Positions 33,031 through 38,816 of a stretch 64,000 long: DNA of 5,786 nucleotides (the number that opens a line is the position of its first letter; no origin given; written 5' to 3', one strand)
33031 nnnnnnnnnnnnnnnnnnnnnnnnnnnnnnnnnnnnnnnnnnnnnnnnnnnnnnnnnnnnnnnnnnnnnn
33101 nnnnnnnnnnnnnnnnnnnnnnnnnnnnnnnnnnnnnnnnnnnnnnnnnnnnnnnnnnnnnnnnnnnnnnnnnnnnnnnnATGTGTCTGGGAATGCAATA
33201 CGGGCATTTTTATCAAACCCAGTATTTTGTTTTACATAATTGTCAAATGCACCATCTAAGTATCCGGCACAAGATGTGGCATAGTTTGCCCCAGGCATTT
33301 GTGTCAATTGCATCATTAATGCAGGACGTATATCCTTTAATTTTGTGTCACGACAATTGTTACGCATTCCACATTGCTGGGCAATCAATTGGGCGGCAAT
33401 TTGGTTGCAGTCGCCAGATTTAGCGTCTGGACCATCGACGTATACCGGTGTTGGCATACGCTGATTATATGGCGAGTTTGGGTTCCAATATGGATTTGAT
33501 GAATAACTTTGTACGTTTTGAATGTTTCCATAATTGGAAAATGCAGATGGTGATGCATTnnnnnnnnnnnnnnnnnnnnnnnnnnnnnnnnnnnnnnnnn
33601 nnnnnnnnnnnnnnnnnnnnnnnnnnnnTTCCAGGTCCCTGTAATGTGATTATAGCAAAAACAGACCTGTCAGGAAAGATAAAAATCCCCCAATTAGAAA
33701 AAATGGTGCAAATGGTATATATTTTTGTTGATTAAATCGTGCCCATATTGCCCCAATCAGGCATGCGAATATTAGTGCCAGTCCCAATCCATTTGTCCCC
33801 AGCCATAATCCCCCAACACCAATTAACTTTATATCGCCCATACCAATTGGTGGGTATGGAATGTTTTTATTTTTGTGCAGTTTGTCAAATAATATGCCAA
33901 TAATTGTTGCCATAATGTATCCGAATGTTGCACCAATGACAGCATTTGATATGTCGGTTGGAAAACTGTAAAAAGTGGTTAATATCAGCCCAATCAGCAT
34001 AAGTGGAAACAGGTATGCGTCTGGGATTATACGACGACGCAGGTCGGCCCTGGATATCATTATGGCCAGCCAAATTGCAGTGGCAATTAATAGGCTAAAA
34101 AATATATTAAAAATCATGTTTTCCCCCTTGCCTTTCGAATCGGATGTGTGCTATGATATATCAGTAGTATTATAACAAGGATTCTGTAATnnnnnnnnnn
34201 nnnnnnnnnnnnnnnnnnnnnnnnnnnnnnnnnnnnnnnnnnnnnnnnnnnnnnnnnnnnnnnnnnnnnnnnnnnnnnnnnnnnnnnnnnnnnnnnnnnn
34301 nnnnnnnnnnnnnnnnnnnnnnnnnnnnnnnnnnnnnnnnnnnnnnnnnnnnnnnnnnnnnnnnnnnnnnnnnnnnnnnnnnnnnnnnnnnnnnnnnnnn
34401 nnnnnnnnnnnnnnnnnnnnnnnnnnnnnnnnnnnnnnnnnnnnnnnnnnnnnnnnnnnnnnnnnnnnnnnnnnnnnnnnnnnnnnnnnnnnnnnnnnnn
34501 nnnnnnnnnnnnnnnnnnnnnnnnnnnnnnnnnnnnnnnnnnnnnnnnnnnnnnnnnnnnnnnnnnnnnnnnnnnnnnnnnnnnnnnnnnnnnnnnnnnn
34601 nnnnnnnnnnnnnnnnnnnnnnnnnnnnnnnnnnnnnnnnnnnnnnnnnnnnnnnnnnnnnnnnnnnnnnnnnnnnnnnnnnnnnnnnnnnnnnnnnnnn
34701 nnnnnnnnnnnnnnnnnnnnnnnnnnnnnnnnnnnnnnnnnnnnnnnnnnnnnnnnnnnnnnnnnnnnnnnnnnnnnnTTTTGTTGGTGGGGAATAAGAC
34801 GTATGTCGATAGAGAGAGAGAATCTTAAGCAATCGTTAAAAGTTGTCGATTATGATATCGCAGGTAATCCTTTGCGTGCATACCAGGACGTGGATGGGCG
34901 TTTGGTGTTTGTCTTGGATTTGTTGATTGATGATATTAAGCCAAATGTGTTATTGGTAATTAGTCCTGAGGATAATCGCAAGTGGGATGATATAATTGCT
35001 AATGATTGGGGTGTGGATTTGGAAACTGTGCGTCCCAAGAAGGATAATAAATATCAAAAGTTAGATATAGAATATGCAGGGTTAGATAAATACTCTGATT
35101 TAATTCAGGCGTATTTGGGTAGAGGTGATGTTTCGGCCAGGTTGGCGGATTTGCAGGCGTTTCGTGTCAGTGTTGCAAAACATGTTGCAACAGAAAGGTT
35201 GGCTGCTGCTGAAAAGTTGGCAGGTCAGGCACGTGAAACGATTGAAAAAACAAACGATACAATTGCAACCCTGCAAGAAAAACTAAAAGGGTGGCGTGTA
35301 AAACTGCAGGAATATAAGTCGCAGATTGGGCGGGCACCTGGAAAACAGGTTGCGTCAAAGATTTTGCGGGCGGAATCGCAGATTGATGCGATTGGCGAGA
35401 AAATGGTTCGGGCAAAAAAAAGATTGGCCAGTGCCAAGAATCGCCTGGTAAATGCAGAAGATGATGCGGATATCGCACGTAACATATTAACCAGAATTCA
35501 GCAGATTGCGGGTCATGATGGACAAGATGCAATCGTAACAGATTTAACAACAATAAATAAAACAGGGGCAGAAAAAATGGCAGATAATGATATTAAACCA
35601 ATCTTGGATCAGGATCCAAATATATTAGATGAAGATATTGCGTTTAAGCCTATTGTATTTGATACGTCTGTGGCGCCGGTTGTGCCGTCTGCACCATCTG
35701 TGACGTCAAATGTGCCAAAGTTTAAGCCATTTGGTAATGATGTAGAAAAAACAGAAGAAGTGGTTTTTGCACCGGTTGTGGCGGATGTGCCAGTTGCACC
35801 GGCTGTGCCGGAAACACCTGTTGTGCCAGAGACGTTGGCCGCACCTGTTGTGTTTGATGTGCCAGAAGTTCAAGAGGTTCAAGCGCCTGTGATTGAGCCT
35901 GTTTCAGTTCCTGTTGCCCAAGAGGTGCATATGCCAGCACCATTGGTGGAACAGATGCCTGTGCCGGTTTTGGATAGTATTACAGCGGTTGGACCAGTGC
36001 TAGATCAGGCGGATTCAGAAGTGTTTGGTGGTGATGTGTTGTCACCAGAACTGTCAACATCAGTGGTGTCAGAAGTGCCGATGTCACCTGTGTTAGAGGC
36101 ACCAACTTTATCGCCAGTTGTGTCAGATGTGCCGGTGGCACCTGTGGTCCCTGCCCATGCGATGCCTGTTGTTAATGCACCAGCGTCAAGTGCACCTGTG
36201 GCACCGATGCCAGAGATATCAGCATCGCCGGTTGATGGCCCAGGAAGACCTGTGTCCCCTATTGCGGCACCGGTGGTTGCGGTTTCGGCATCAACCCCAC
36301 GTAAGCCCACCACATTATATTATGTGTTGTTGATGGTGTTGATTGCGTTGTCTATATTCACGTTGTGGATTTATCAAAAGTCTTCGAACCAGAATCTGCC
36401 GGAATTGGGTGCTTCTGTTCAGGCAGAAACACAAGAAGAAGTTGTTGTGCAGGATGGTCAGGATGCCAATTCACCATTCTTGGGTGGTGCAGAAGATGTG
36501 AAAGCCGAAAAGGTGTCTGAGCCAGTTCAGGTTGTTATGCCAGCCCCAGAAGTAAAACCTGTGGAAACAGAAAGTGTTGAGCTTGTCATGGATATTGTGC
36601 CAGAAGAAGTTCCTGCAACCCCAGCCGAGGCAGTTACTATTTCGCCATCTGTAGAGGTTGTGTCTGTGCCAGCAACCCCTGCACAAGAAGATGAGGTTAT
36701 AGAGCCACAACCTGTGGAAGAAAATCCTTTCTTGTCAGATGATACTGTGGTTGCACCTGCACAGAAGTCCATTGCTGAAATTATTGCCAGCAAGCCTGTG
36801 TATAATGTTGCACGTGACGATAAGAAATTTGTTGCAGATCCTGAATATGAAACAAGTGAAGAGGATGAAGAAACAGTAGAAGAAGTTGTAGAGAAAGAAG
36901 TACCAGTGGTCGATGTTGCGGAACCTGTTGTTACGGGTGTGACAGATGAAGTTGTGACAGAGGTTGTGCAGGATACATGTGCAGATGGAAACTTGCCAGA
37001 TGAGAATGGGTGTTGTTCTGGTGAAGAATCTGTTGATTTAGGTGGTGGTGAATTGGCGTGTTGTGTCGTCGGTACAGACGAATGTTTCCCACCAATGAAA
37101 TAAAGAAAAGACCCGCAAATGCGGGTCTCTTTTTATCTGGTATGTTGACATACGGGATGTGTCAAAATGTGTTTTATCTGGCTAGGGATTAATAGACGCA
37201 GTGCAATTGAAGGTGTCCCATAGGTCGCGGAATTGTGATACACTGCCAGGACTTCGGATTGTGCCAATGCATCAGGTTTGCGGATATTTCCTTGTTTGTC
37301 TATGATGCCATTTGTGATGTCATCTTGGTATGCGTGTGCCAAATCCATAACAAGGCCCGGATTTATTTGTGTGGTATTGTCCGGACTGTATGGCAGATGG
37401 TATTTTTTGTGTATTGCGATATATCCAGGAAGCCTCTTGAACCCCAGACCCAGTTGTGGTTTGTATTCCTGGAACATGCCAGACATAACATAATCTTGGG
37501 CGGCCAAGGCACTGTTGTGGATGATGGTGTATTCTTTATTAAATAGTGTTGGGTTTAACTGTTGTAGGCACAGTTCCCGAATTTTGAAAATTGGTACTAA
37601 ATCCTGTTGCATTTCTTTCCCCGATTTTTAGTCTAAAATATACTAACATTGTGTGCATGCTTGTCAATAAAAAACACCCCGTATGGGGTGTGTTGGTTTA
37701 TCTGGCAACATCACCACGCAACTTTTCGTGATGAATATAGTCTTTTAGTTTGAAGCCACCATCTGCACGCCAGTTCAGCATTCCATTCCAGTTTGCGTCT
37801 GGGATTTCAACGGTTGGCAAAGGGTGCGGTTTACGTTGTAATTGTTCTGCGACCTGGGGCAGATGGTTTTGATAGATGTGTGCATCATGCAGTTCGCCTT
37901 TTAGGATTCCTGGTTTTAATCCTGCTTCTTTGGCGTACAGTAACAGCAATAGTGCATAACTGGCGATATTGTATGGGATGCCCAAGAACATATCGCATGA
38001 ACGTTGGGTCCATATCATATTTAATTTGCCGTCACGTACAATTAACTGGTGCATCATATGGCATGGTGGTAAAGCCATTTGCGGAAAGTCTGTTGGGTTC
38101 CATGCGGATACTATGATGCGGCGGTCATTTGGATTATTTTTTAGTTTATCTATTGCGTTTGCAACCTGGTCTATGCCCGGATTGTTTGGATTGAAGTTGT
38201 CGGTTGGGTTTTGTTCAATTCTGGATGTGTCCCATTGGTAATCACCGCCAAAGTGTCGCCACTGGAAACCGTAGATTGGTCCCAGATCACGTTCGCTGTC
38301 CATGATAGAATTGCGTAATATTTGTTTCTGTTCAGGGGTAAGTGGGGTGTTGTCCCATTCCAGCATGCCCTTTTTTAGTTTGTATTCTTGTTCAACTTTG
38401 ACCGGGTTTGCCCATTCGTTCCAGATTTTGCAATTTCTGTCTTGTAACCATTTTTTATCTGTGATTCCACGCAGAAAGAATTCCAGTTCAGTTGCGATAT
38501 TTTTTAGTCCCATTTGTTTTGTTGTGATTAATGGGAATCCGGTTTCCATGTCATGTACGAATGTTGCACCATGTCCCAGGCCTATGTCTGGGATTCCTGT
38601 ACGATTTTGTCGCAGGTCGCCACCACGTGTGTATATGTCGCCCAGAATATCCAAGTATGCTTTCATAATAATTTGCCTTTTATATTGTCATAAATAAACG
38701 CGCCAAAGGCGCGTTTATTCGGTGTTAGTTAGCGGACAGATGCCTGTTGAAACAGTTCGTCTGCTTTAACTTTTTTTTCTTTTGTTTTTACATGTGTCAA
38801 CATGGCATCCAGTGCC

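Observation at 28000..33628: Shared ~45-aa module (DFSFE-R--N--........-SA----ES-E-Y) in three secreted proteins, including an M23 peptidase and a GH108 muramidase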

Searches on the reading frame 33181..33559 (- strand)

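Call 75: find_homologous_proteins(query=A8, max_evalue=0.001)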
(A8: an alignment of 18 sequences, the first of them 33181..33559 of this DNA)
Query A8 (18 sequences) (126 aa, profile of the alignment): 99 proteins with E <= 0.001 among 320 candidates.
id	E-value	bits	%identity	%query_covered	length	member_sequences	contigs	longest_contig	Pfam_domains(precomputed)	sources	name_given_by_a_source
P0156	4.1e-58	213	60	98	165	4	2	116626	-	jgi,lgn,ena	-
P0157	1.9e-57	211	59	87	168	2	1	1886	-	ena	-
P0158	2.8e-57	210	52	98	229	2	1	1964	-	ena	-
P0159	3.7e-57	210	58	99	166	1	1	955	-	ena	-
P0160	3.9e-57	210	52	98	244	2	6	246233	-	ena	-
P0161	6.0e-57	209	56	98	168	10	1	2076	-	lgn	-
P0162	1.2e-56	208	53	98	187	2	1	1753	-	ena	-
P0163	4.8e-56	206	53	98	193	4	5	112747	-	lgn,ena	-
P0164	5.2e-56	206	52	98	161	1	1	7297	-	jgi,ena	-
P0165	9.0e-56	205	53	98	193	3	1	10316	-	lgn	-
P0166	1.1e-55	205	54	99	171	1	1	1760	-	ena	-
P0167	1.9e-55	204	51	98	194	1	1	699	-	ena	-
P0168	2.7e-55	204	53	98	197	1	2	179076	-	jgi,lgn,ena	jgi:hypothetical protein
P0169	2.8e-55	204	57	95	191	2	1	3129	-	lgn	-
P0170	3.0e-55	204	58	98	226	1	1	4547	-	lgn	-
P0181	1.8e-54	201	54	98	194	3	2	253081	-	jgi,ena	-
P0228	1.4e-45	172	57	85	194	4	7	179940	-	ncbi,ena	-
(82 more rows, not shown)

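Call 77: find_encoding_contigs(protein=P0181, flank=10000, max_places=2)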
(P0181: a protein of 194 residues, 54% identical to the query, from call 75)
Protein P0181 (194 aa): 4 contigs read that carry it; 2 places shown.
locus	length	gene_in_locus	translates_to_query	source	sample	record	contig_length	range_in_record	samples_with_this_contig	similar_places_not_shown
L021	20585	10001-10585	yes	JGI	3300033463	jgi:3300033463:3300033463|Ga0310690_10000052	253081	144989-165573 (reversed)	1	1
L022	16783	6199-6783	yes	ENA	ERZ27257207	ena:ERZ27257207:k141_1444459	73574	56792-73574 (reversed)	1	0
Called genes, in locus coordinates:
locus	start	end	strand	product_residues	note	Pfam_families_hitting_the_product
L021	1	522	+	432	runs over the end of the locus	PF05697:Trigger_N, PF00254:FKBP_C, PF05698:Trigger_C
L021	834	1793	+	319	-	PF00303:Thymidylat_synt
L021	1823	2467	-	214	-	-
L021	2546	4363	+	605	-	PF13509:S1_2 (faint), PF00575:S1, PF00575:S1, PF23459:S1_RRP5 (weak), PF00575:S1, PF23459:S1_RRP5 (weak), PF00575:S1, PF23459:S1_RRP5 (weak), +1 more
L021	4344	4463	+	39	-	-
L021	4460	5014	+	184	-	PF13671:AAA_33, PF00406:ADK, PF13207:AAA_17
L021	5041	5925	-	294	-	PF01544:CorA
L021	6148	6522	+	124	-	PF01648:ACPS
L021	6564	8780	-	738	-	-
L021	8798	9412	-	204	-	PF07750:GcrA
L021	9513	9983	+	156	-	PF01478:Peptidase_A24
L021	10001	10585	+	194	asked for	-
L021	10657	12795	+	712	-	-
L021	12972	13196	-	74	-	-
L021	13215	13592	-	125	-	PF07509:DUF1523 (weak)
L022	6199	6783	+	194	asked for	-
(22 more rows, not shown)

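Call 78: find_encoding_contigs(protein=P0168, flank=10000, max_places=2)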
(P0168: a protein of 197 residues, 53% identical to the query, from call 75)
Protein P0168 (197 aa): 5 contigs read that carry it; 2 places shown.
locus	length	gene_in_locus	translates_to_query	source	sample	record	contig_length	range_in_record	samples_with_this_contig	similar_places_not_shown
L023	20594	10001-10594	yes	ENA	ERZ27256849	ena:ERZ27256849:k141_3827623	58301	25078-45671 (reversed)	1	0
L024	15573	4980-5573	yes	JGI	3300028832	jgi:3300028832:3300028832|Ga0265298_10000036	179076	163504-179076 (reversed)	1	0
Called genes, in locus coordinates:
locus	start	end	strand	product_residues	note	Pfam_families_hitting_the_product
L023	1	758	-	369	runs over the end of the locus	-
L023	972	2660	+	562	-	PF00575:S1, PF00575:S1, PF23459:S1_RRP5 (weak), PF00575:S1, PF23459:S1_RRP5 (weak), PF00575:S1, PF21710:Spt6_S1 (weak), PF23459:S1_RRP5, +2 more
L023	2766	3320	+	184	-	PF13238:AAA_18 (weak), PF13671:AAA_33, PF00406:ADK, PF13207:AAA_17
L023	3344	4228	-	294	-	PF01544:CorA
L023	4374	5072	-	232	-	-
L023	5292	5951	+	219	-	PF00239:Resolvase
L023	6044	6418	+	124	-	PF01648:ACPS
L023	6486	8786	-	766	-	-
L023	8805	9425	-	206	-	PF07750:GcrA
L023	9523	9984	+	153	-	PF01478:Peptidase_A24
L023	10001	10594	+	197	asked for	-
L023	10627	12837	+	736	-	-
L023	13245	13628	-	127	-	PF07509:DUF1523 (weak)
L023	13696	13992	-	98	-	-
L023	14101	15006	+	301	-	-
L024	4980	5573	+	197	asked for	-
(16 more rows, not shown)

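Call 81: find_encoding_contigs(protein=P0228, flank=10000, max_places=1)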
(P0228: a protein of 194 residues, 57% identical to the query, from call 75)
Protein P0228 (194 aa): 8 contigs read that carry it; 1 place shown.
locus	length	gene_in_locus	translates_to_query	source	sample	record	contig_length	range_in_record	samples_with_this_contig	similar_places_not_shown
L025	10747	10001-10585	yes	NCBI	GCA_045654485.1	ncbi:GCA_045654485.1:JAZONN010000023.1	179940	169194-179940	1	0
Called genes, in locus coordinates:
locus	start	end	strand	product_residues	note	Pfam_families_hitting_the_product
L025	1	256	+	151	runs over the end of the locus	PF05656:DUF805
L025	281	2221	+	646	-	-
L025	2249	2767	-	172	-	-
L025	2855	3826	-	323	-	PF00303:Thymidylat_synt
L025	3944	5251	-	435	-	PF05697:Trigger_N, PF00254:FKBP_C, PF05698:Trigger_C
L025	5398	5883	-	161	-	PF00380:Ribosomal_S9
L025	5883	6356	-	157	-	PF00572:Ribosomal_L13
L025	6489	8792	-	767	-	-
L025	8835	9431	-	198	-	PF07750:GcrA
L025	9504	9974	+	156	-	PF01478:Peptidase_A24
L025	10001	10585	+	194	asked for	-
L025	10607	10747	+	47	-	?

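Call 82: find_encoding_contigs(protein=P0163, flank=10000, max_places=1)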
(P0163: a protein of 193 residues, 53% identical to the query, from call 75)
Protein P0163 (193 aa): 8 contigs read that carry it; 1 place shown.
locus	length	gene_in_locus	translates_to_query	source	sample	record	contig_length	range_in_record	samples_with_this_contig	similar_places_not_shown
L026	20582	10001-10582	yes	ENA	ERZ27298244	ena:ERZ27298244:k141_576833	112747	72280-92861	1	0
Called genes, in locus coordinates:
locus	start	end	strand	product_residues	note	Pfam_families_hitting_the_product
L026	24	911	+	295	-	-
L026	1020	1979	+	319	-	PF00303:Thymidylat_synt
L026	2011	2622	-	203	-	-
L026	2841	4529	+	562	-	PF13509:S1_2 (faint), PF00575:S1, PF23459:S1_RRP5 (weak), PF00575:S1, PF23459:S1_RRP5 (weak), PF00575:S1, PF21710:Spt6_S1 (weak), PF23459:S1_RRP5 (weak)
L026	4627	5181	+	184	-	PF13671:AAA_33, PF00406:ADK, PF13207:AAA_17, PF13238:AAA_18 (faint)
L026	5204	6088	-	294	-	PF01544:CorA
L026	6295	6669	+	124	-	PF01648:ACPS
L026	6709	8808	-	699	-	-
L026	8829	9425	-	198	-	PF07750:GcrA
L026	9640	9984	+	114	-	PF01478:Peptidase_A24 (weak)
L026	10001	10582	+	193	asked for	-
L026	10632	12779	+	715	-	-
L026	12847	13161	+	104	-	-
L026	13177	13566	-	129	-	PF07509:DUF1523 (weak)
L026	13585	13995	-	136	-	-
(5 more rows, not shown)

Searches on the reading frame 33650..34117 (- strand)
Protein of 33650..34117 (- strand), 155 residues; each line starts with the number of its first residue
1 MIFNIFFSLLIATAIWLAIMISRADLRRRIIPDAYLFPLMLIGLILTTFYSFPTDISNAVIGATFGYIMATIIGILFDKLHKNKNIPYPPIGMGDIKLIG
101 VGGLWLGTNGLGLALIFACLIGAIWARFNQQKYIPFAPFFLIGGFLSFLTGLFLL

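Call 25: search_protein_families(library=pfam, proteins=[window:33650-34117:-], max_evalue=0.001)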
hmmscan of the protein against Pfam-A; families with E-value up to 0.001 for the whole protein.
window:33650-34117:- (155 aa): 1 family
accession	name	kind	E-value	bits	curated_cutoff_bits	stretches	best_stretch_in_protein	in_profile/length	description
PF01478.23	Peptidase_A24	-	3.1e-15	56.9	26.5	1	14-126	3-103/104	Type IV leader peptidase family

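Call 57: search_protein_families(library=ncbifam, proteins=[window:33650-34117:-], max_evalue=0.01)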
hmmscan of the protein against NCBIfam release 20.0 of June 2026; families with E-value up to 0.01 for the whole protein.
window:33650-34117:- (155 aa): 0 families

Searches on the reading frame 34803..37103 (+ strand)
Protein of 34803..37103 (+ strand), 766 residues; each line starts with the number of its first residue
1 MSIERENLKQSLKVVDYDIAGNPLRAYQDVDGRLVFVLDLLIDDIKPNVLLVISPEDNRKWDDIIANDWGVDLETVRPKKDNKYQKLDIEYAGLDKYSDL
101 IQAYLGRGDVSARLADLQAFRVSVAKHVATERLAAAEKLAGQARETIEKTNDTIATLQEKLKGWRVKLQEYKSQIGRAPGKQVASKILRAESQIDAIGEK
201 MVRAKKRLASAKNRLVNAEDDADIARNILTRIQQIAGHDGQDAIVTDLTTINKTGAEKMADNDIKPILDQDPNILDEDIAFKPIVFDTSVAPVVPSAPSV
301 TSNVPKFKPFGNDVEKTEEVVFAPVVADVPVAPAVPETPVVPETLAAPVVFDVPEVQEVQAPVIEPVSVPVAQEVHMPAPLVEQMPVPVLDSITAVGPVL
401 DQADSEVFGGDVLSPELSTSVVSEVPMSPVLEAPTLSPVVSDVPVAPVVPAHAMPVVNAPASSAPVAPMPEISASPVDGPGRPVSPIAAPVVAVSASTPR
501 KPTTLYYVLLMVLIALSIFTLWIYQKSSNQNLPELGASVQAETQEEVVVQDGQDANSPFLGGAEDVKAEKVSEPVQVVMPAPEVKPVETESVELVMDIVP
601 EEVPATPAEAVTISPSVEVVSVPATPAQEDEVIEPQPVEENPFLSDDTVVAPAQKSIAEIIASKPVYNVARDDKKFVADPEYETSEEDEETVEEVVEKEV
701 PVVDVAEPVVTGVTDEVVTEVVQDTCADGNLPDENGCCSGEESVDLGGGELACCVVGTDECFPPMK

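Call 25: search_protein_families(library=pfam, proteins=[window:34803-37103:+], max_evalue=0.001)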
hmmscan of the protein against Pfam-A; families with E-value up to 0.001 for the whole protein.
window:34803-37103:+ (766 aa): 0 families

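Call 57: search_protein_families(library=ncbifam, proteins=[window:34803-37103:+], max_evalue=0.01)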
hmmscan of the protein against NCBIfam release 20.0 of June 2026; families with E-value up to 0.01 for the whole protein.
window:34803-37103:+ (766 aa): 1 family
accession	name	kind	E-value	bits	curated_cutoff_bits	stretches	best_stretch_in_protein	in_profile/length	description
TIGR03513.1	GldL_gliding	equivalog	0.0044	16.9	68.3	1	130-229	125-226/247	type IX secretion system motor protein PorL/GldL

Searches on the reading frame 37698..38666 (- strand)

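Call 25: search_protein_families(library=pfam, proteins=[window:37698-38666:-], max_evalue=0.001)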
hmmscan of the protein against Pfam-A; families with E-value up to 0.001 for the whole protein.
window:37698-38666:- (322 aa): 1 family
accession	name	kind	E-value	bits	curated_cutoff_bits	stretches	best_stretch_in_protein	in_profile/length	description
PF00303.24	Thymidylat_synt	-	4.6e-86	288.7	24.3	1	2-321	1-265/266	Thymidylate synthase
